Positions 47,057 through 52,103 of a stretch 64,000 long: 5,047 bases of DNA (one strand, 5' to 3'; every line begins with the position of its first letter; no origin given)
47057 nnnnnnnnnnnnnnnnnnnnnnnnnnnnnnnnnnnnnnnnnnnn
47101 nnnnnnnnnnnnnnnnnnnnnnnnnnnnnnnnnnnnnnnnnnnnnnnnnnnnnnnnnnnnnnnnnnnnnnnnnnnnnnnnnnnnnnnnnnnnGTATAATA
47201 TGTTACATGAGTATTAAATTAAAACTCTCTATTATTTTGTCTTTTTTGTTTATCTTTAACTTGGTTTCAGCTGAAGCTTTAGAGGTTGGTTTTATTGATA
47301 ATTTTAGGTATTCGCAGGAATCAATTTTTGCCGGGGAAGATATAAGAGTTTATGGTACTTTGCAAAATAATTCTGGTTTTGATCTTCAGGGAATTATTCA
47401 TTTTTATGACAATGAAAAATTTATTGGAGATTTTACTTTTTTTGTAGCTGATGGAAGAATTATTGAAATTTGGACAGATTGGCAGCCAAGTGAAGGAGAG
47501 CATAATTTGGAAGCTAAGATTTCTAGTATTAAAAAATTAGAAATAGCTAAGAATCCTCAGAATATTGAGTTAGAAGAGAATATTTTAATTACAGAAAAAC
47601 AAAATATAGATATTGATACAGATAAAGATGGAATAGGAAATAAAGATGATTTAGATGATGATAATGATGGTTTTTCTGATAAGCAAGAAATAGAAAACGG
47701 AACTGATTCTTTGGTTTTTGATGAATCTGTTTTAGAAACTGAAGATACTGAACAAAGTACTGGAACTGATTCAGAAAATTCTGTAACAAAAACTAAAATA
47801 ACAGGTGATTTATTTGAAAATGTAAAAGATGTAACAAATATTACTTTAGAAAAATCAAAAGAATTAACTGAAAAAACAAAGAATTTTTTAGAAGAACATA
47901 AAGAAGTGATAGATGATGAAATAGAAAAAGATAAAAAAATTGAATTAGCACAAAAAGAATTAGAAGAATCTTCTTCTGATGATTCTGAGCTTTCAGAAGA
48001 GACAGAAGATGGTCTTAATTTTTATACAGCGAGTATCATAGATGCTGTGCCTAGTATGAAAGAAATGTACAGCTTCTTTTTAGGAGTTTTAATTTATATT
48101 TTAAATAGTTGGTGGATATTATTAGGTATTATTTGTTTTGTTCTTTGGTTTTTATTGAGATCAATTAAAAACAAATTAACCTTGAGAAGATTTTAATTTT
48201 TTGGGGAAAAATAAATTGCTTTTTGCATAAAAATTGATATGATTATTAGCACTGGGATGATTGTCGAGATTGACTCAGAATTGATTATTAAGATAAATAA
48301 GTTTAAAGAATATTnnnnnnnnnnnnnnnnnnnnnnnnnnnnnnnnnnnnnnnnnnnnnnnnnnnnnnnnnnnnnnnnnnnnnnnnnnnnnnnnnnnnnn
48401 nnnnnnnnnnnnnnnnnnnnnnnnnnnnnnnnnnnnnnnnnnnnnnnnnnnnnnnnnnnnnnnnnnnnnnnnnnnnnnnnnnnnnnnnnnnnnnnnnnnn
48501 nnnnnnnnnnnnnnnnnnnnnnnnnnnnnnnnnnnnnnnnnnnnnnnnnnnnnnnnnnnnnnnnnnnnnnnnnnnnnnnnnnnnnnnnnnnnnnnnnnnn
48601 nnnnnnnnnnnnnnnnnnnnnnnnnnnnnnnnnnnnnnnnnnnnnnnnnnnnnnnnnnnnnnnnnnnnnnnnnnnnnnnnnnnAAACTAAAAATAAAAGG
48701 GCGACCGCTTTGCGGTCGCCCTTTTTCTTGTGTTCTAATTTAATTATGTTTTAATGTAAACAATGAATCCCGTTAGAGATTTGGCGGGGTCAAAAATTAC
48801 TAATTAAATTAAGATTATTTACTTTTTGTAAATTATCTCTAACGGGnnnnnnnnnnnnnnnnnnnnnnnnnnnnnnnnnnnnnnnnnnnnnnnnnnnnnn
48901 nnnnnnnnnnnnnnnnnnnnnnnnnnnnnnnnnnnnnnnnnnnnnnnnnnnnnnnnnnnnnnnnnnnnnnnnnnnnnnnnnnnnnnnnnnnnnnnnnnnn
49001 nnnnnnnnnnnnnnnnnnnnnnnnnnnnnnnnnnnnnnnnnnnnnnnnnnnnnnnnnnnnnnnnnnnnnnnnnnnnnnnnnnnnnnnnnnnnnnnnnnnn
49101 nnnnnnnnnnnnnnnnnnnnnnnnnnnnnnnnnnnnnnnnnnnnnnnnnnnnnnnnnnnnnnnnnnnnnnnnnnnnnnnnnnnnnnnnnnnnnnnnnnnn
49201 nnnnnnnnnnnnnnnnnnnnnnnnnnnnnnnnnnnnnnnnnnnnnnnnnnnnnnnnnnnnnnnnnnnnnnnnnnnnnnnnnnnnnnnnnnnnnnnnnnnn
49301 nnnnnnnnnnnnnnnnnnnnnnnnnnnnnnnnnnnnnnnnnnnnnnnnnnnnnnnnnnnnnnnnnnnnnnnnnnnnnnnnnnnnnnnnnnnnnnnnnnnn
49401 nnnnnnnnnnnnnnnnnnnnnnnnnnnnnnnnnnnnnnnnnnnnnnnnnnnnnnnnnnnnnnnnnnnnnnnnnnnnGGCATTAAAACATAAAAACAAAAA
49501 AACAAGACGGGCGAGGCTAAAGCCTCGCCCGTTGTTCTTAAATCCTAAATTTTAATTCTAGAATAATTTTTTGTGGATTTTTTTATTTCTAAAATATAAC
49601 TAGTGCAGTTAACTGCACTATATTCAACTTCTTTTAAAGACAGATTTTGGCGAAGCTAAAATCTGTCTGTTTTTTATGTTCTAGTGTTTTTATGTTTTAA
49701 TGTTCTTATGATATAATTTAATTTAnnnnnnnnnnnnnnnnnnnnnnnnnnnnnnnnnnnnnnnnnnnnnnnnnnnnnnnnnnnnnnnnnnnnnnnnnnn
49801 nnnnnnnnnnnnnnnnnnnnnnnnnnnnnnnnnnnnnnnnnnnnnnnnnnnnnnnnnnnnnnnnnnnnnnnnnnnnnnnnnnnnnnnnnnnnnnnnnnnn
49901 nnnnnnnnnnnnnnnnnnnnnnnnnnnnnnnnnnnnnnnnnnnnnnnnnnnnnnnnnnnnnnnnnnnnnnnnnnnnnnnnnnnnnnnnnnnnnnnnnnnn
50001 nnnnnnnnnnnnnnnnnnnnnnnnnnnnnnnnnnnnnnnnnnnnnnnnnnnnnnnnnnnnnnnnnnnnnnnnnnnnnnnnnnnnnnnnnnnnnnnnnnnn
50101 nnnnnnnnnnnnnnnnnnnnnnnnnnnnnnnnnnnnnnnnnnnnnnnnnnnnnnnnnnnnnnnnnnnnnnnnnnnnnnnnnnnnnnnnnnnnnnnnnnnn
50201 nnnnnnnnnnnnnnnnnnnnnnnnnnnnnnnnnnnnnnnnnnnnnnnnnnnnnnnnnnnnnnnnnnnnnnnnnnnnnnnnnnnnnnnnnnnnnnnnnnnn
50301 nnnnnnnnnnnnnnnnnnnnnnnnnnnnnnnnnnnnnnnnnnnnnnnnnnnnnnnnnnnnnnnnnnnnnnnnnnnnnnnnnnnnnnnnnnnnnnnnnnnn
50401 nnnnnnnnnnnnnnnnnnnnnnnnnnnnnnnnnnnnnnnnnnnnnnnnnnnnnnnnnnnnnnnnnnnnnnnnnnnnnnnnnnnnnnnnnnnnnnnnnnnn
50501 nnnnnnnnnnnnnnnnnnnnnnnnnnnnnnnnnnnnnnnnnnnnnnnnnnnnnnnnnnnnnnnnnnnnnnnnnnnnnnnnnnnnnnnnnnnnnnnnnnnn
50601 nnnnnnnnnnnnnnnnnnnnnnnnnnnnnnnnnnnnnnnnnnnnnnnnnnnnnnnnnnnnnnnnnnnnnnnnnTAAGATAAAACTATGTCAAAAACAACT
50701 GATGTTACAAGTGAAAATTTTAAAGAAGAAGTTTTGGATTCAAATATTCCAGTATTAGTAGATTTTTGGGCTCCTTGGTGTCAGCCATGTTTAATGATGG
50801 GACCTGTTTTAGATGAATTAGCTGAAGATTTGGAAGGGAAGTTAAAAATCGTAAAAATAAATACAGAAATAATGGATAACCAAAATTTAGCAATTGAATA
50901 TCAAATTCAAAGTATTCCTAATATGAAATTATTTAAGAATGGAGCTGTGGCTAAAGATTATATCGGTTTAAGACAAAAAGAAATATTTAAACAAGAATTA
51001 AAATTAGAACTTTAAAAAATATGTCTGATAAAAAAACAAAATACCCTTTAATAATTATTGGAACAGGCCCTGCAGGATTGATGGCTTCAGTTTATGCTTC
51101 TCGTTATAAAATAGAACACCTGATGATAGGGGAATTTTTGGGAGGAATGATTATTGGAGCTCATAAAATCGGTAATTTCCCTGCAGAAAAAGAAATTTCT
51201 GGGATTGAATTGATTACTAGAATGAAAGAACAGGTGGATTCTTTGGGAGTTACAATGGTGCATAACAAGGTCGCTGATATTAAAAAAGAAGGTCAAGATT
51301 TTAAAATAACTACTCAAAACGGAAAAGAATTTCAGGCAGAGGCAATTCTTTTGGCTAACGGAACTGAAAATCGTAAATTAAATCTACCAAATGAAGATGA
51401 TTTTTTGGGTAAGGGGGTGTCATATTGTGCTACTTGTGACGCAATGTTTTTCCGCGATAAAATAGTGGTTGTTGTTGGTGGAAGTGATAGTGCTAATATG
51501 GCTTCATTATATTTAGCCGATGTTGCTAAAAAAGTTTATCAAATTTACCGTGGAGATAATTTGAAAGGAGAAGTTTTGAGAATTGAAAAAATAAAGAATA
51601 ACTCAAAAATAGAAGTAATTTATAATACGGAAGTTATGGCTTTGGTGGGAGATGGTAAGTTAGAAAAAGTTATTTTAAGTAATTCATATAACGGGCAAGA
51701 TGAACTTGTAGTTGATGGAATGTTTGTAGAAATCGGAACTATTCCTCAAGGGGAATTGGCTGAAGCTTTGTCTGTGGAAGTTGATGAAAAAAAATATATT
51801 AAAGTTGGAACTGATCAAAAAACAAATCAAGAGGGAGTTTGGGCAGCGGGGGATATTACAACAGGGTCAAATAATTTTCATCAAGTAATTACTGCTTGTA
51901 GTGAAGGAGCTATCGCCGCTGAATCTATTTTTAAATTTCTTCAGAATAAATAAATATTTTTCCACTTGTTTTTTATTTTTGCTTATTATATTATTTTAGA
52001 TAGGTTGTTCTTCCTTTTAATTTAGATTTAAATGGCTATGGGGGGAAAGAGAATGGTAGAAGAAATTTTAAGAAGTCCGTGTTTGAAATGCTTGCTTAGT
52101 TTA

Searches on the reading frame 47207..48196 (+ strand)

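Call 3: search_protein_families(library=pfam, proteins=[window:47207-48196:+], max_evalue=1)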
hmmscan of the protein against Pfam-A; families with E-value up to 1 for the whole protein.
window:47207-48196:+ (329 aa): 3 families
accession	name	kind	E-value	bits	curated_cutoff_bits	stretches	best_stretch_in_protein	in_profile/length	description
PF18884.5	TSP3_bac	-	1.1e-05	25.6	25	1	150-169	1-20/22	Bacterial TSP3 repeat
PF25101.1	Spectrin_7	-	0.041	14.7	27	1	200-267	26-94/99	Animal spectrin repeats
PF05205.17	COMPASS-Shg1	-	0.21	12.8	24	0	87-124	18-55/102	COMPASS (Complex proteins associated with Set1p) component shg1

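Call 4: search_protein_families(library=ncbifam, proteins=[window:47207-48196:+], max_evalue=1)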
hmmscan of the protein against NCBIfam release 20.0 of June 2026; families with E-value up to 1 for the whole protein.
window:47207-48196:+ (329 aa): 1 family
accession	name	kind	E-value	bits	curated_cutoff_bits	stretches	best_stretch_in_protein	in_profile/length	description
NF053691.1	BamM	equivalog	7.3e-05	21.9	315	1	131-169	260-298/376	BamM family beta-barrel-assembly machinery protein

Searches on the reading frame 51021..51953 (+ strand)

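Call 52: search_protein_families(library=pfam, proteins=[window:51021-51953:+], max_evalue=0.0001)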
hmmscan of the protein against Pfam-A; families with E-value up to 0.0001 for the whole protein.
window:51021-51953:+ (310 aa): 4 families
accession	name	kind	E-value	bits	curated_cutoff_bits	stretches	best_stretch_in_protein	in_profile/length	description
PF07992.20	Pyr_redox_2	-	1.3e-40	140.1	26.1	1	9-296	2-291/291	Pyridine nucleotide-disulphide oxidoreductase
PF13738.12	Pyr_redox_3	-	8.1e-17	61.8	30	1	79-277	99-305/305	Pyridine nucleotide-disulphide oxidoreductase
PF03486.20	HI0933_like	-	7.2e-08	32.6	50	0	61-115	108-164/244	HI0933-like protein Rossmann domain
PF00070.33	Pyr_redox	-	2.6e-07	31.5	22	1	149-220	2-80/82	Pyridine nucleotide-disulphide oxidoreductase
